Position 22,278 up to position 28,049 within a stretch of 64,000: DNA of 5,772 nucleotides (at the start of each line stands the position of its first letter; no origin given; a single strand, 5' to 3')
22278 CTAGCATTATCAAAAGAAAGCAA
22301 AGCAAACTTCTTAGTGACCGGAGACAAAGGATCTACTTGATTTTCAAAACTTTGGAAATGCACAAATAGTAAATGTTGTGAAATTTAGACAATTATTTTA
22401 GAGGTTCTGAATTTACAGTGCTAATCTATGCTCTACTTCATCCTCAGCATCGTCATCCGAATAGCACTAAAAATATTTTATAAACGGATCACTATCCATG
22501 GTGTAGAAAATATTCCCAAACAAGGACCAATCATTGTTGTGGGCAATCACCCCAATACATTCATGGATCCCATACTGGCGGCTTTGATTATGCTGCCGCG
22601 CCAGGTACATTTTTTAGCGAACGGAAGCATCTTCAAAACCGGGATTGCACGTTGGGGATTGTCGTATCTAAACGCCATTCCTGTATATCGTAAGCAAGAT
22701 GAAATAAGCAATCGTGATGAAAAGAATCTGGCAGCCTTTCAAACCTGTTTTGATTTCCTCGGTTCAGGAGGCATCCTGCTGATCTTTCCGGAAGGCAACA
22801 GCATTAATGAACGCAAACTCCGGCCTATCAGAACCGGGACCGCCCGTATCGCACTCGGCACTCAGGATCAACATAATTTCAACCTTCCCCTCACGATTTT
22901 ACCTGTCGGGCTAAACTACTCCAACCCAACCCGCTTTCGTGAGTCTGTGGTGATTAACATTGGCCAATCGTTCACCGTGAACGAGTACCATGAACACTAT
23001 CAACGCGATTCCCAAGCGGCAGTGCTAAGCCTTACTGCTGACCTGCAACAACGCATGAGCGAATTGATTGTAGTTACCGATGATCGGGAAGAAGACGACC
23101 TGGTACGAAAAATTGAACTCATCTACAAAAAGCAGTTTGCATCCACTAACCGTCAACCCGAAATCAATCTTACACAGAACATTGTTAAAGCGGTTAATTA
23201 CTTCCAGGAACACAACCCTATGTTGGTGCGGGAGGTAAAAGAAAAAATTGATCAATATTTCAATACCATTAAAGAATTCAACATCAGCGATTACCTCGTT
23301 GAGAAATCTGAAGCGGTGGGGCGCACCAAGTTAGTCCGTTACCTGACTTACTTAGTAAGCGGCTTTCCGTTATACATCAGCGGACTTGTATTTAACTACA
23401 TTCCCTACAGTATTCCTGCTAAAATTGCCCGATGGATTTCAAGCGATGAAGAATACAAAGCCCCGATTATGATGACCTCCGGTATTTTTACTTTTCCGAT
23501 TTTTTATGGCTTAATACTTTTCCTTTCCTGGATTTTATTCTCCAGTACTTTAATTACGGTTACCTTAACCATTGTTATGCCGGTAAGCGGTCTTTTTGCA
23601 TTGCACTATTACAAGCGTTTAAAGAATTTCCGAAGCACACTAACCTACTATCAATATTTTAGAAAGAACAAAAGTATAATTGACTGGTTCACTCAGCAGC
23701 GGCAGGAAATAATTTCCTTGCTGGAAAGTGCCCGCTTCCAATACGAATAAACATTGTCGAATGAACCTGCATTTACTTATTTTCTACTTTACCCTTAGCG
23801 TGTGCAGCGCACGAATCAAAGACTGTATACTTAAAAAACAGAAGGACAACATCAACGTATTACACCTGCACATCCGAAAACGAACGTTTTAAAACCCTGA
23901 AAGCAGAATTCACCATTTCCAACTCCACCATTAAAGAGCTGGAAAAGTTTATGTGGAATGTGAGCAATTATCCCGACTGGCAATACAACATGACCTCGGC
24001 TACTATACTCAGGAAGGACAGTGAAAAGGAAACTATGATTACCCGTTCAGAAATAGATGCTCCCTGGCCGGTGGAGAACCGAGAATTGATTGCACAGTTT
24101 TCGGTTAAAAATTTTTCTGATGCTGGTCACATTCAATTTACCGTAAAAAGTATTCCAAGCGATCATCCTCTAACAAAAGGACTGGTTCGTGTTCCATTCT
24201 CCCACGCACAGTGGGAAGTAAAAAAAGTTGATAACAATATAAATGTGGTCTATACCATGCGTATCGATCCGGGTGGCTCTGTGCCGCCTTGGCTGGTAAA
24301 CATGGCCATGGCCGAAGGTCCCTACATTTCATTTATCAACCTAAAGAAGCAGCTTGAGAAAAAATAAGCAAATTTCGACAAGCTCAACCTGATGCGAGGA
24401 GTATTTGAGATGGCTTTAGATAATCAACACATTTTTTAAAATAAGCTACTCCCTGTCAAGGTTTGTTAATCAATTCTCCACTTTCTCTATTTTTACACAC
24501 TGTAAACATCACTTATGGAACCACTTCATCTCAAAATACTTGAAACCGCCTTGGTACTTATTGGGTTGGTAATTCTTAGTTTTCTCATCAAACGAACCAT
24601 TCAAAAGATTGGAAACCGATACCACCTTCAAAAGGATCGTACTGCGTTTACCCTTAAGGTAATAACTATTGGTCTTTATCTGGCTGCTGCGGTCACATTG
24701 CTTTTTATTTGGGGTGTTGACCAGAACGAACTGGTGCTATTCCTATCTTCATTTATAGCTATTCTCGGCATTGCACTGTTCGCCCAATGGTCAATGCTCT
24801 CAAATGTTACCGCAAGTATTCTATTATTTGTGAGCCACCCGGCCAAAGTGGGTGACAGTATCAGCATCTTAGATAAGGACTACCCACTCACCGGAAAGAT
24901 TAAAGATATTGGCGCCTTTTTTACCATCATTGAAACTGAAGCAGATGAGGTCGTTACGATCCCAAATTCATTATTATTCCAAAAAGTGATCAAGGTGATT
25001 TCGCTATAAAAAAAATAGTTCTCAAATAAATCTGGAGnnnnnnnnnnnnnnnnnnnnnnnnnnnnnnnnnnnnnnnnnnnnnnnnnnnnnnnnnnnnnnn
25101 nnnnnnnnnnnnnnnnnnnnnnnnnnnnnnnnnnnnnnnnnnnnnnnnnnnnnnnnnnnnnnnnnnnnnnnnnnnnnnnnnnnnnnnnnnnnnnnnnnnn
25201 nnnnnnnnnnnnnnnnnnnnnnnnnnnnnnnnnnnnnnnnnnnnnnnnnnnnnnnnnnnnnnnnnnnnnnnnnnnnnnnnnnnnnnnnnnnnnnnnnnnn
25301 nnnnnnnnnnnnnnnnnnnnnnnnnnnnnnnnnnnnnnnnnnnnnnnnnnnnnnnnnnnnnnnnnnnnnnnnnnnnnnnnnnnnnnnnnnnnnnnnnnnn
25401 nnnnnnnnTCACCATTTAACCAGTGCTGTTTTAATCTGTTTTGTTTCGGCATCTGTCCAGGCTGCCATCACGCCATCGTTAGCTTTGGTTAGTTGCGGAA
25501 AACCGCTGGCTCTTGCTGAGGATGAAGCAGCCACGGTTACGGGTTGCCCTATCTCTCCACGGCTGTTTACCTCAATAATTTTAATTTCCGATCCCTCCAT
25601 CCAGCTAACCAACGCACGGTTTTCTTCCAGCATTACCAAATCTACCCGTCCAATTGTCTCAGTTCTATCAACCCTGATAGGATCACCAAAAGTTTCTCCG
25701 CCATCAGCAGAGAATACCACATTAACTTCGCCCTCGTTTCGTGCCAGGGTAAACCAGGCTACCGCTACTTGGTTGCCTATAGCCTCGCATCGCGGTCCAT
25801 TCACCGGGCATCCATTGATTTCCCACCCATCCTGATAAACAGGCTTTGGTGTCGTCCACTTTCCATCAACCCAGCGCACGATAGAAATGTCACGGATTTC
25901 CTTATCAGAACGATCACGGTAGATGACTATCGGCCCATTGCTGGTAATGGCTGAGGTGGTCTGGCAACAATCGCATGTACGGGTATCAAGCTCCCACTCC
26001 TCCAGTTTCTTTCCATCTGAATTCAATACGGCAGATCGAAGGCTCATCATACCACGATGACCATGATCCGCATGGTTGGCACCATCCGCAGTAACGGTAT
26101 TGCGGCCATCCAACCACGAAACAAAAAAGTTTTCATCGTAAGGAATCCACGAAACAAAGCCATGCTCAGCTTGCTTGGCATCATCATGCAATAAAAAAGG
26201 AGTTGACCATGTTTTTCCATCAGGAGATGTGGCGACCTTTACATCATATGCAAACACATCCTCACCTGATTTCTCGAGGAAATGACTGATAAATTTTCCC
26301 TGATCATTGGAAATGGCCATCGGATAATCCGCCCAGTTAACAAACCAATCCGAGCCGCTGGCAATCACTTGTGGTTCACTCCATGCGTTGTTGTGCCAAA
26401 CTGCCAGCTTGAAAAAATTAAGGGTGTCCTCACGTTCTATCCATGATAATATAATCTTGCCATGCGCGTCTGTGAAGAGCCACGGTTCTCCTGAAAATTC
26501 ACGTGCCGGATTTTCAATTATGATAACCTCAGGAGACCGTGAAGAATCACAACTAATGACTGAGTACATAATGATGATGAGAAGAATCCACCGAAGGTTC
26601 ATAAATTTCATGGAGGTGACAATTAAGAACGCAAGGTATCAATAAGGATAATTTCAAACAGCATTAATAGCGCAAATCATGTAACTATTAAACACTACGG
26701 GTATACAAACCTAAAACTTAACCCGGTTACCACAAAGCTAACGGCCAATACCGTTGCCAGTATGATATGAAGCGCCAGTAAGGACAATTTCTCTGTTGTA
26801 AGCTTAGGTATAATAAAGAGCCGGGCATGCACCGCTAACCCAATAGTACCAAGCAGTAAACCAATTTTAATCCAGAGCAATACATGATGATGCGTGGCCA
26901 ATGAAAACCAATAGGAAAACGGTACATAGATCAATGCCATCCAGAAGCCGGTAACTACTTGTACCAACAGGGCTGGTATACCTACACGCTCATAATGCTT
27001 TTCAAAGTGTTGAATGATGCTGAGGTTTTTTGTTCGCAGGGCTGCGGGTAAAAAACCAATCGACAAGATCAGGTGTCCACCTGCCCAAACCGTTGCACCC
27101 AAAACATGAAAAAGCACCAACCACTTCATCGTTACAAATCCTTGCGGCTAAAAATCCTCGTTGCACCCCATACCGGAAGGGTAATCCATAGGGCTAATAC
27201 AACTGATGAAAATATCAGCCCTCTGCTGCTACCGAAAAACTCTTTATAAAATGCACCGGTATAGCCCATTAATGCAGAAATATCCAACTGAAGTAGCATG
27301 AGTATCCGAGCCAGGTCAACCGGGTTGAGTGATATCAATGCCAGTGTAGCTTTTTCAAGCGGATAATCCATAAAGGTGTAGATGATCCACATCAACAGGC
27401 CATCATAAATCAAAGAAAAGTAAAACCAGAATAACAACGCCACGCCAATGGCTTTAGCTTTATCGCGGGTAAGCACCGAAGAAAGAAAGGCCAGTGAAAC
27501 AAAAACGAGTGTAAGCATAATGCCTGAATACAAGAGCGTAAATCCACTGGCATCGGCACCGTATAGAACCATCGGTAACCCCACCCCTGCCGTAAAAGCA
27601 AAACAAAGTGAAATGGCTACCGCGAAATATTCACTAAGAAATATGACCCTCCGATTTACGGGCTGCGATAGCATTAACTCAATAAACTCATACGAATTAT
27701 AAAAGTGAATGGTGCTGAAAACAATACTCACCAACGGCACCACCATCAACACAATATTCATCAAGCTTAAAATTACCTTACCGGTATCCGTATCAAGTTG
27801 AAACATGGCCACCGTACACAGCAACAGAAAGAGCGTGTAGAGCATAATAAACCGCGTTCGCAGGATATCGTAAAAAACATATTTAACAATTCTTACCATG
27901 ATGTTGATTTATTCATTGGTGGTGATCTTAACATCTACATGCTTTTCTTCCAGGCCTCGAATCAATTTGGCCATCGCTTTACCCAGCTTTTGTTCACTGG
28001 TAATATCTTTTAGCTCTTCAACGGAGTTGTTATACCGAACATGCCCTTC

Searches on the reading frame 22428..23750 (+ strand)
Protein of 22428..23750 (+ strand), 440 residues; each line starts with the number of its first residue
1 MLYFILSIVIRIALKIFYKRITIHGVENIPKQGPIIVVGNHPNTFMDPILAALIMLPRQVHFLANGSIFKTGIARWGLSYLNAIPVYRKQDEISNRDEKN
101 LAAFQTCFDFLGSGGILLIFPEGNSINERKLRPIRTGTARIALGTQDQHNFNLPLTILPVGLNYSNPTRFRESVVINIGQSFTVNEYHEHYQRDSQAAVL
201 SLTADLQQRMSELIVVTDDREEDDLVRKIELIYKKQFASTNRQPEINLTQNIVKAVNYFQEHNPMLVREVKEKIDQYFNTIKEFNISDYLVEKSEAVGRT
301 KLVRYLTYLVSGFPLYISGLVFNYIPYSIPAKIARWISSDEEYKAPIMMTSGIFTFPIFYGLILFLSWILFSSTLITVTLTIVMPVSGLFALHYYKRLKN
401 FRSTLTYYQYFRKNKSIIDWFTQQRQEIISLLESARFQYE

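Call 5: search_protein_families(library=pfam, proteins=[window:22428-23750:+], max_evalue=0.01)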
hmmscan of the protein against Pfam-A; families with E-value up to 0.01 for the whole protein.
window:22428-23750:+ (440 aa): 1 family
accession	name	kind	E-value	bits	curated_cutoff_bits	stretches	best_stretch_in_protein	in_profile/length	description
PF01553.26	Acyltransferase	-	1.2e-22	80.5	23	1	20-161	1-130/132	Acyltransferase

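Call 6: search_protein_families(library=ncbifam, proteins=[window:22428-23750:+], max_evalue=0.001)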
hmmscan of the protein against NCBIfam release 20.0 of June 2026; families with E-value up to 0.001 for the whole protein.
window:22428-23750:+ (440 aa): 4 families
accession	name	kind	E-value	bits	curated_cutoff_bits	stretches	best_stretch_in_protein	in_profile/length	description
NF006386.0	PRK08633.1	equivalog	1.6e-15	56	1221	1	5-145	414-542/1147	acyl-[ACP]--phospholipid O-acyltransferase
TIGR00530.1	AGP_acyltrn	subfamily_domain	1.7e-12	47.2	102.95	1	22-145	5-120/130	1-acylglycerol-3-phosphate O-acyltransferase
NF005291.0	PRK06814.1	equivalog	2.8e-05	22.2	1349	1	7-142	428-551/1140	acyl-[ACP]--phospholipid O-acyltransferase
NF052552.1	LyOrLpactfOlsARHOCB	equivalog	0.00036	19.6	300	1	5-168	61-206/271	lyso-ornithine lipid O-acyltransferase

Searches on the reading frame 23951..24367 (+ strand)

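Call 24: search_protein_families(library=pfam, proteins=[window:23951-24367:+], max_evalue=1)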
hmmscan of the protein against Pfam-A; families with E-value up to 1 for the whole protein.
window:23951-24367:+ (138 aa): 2 families
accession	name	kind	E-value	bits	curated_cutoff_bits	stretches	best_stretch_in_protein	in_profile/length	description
PF01852.25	START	-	6.5e-05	22.8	22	1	8-120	71-186/207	START domain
PF10604.15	Polyketide_cyc2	-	0.14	12.9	27.4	1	55-122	58-124/142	Polyketide cyclase / dehydrase and lipid transport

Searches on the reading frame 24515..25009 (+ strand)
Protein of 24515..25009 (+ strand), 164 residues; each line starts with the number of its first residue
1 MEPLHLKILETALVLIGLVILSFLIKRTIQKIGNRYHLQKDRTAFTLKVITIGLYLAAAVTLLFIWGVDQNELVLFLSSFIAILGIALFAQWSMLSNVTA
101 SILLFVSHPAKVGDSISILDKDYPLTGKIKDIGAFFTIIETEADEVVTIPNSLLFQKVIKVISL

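Call 24: search_protein_families(library=pfam, proteins=[window:24515-25009:+], max_evalue=1)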
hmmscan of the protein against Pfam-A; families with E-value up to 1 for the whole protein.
window:24515-25009:+ (164 aa): 2 families
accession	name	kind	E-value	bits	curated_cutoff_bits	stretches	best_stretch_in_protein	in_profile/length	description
PF00924.24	MS_channel_2nd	-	1.2e-11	45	20.2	1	94-159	2-63/68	Mechanosensitive ion channel, beta-domain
PF12794.12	MscS_TM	-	0.027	13.8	28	1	11-89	7-86/339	Mechanosensitive ion channel inner membrane domain 1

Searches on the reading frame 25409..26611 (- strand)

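Call 24: search_protein_families(library=pfam, proteins=[window:25409-26611:-], max_evalue=1)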
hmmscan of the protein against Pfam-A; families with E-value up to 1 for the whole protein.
window:25409-26611:- (400 aa): 2 families
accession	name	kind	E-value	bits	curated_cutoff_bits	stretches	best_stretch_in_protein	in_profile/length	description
PF13088.12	BNR_2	-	1.8e-05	24.7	31.4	1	73-241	28-185/277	BNR repeat-like domain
PF02012.26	BNR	-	0.067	13.6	27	0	300-308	2-10/12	BNR/Asp-box repeat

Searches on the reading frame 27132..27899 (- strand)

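Call 74: search_protein_families(library=pfam, proteins=[window:27132-27899:-], max_evalue=0.0001)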
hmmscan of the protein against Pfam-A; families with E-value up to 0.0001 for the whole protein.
window:27132-27899:- (255 aa): 1 family
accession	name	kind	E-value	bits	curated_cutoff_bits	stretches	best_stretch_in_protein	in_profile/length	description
PF12679.13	ABC2_membrane_2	-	1.3e-10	41.5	27.2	1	42-255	72-283/283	ABC-2 family transporter protein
